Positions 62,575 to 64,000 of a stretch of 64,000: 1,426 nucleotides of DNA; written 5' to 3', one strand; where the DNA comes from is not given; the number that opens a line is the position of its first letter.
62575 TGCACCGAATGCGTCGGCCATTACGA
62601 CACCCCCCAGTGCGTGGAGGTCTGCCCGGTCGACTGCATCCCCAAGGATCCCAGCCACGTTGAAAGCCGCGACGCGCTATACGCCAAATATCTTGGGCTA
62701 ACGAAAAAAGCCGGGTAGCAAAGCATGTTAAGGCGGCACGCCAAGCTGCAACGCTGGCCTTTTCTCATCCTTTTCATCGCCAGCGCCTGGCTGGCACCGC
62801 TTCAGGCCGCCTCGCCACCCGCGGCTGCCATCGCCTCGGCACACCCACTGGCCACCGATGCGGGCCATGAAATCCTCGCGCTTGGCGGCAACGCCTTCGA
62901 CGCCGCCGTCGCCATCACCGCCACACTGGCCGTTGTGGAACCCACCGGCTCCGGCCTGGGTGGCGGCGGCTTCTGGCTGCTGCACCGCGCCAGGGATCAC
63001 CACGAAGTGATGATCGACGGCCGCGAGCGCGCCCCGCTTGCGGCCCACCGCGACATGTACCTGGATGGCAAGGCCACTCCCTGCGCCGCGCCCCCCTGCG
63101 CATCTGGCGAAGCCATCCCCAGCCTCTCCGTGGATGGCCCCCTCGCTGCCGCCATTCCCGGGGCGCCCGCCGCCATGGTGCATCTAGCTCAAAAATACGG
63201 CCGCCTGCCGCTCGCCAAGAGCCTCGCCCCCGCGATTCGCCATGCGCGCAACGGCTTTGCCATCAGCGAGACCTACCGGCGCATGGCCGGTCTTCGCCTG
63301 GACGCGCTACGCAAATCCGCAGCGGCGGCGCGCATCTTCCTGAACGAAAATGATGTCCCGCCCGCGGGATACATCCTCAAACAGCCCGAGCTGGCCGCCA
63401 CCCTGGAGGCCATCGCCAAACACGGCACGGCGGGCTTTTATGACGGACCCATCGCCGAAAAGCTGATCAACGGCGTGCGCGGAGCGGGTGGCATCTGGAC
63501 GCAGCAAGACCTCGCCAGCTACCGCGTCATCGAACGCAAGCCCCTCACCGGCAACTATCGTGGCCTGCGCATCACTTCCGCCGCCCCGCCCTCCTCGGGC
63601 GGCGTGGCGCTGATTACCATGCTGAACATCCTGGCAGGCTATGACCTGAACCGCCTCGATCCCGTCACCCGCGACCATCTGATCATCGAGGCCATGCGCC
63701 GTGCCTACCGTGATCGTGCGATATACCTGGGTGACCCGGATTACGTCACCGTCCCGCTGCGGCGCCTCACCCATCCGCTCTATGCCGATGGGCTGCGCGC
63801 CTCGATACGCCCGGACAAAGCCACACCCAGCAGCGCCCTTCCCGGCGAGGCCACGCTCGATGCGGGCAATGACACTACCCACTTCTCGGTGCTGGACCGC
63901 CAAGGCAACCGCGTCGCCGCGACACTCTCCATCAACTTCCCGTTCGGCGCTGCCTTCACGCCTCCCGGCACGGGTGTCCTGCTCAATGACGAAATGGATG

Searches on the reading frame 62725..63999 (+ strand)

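Call 111: search_protein_families(library=pfam, max_evalue=0.000001, proteins=[window:62725-63999:+])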
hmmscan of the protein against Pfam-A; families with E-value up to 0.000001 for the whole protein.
window:62725-63999:+ (425 aa): 1 family
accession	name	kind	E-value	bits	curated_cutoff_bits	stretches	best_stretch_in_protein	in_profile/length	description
PF01019.26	G_glu_transpept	-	9.9e-119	397.9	27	1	49-425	2-370/512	Gamma-glutamyltranspeptidase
